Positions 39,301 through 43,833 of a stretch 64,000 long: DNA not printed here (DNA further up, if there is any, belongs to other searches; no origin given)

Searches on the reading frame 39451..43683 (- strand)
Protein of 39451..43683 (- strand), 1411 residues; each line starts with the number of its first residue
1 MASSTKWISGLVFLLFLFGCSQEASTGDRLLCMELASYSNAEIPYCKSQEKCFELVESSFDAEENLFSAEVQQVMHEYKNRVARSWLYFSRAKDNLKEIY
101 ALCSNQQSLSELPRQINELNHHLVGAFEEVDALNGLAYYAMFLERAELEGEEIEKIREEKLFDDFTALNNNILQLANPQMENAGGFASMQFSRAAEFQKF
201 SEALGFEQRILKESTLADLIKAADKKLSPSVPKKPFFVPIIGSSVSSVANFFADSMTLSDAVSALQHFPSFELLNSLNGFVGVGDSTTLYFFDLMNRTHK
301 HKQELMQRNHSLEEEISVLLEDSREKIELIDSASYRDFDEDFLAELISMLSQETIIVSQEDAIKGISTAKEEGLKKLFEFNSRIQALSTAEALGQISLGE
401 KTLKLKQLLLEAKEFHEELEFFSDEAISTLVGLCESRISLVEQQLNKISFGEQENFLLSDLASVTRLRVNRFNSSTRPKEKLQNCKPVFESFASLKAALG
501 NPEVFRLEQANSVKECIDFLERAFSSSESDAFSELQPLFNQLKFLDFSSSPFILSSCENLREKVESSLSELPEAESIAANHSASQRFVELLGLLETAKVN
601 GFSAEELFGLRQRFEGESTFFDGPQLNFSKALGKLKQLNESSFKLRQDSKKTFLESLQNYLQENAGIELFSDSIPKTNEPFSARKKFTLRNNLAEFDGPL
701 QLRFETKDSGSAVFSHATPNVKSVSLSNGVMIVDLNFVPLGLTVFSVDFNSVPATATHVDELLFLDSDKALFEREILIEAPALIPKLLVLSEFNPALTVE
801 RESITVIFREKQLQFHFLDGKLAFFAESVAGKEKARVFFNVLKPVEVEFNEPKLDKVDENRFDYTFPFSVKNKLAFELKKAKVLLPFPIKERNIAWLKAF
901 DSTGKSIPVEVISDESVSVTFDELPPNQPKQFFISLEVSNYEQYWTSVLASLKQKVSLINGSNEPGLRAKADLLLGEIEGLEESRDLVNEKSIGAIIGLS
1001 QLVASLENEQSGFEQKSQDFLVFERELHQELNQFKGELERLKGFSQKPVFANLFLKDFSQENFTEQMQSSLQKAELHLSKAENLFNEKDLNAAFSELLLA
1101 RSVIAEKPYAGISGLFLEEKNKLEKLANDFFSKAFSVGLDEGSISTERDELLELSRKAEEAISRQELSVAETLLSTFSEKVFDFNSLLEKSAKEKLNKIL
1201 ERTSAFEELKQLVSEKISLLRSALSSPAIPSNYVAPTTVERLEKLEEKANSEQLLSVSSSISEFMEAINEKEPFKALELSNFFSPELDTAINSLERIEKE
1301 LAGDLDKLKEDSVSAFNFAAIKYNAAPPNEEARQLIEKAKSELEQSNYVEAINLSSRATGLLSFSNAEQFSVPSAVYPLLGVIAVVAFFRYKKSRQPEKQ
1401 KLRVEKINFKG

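Call 8: search_protein_families(library=ncbifam, proteins=[window:39451-43683:-], max_evalue=1)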
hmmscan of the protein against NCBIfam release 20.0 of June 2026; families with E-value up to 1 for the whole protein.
window:39451-43683:- (1411 aa): 0 families

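Call 26: search_protein_families(library=pfam, proteins=[window:39451-43683:-], max_evalue=0.01)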
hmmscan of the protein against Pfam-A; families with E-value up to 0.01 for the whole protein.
window:39451-43683:- (1411 aa): 0 families

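Call 37: find_homologous_proteins(query=window:39451-43683:-, max_evalue=0.001)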
Query window:39451-43683:- (1411 aa): 3 proteins with E <= 0.001 among 8000 candidates.
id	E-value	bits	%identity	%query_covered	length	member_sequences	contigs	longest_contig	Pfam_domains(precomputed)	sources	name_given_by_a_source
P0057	0.0e+0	2995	100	100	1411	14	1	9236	-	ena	-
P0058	9.2e-139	483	35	39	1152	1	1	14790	-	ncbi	ncbi:MAG: hypothetical protein ABID38_05050 [Candidatus Diapherotrites archaeon]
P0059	7.1e-103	364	41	22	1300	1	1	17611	-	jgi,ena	-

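Call 39: find_encoding_contigs(protein=P0059, flank=10000, max_places=2)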
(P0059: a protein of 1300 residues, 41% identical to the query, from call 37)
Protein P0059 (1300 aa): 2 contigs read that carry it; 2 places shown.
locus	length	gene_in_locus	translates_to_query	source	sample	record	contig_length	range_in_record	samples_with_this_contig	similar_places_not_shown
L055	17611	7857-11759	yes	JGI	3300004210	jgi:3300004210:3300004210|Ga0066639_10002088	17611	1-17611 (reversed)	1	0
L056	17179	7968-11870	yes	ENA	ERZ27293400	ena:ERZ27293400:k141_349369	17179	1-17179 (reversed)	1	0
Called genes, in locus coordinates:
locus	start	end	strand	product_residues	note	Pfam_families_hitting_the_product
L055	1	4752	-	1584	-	?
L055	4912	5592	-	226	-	-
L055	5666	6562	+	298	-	PF01680:SOR_SNZ, PF01207:Dus (faint), PF05690:ThiG (weak)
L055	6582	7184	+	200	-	PF01174:SNO, PF03575:Peptidase_S51 (weak), PF00117:GATase, PF07685:GATase_3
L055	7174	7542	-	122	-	PF01850:PIN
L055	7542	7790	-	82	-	-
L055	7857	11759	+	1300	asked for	-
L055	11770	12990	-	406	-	-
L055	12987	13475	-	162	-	PF13238:AAA_18, PF13521:AAA_28 (faint)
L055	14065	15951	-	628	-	PF17214:KH_TffA, PF00753:Lactamase_B, PF16661:Lactamase_B_6, PF23023:Anti-Pycsar_Apyc1, PF12706:Lactamase_B_2 (weak), PF10996:Beta-Casp, PF07521:RMMBL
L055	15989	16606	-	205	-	PF00227:Proteasome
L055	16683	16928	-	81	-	-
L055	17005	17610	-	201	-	PF00254:FKBP_C (faint), PF22199:FKBP26_IF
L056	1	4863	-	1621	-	?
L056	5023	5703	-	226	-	-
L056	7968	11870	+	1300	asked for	-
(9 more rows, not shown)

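Call 40: find_encoding_contigs(protein=P0058, flank=10000, max_places=2)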
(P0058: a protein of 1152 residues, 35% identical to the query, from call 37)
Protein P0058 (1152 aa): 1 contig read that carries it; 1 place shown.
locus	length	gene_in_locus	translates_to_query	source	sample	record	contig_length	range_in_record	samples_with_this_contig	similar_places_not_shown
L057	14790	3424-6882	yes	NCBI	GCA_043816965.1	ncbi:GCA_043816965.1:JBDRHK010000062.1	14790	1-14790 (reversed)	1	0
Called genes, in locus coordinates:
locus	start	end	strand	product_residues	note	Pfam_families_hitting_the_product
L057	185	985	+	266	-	PF12799:LRR_4 (faint)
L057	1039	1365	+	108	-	-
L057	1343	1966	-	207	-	PF01871:AMMECR1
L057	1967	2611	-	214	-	-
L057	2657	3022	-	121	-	PF25212:HVO_A0114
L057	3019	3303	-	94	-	PF20126:TumE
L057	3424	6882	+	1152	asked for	-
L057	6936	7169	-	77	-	-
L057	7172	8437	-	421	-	-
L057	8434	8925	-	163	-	PF01712:dNK (faint), PF13207:AAA_17 (weak), PF13238:AAA_18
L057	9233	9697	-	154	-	-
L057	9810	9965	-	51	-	-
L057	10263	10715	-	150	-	-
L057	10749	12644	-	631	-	PF17214:KH_TffA, PF00753:Lactamase_B, PF16661:Lactamase_B_6, PF23023:Anti-Pycsar_Apyc1, PF12706:Lactamase_B_2, PF10996:Beta-Casp, PF07521:RMMBL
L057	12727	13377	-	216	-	PF00227:Proteasome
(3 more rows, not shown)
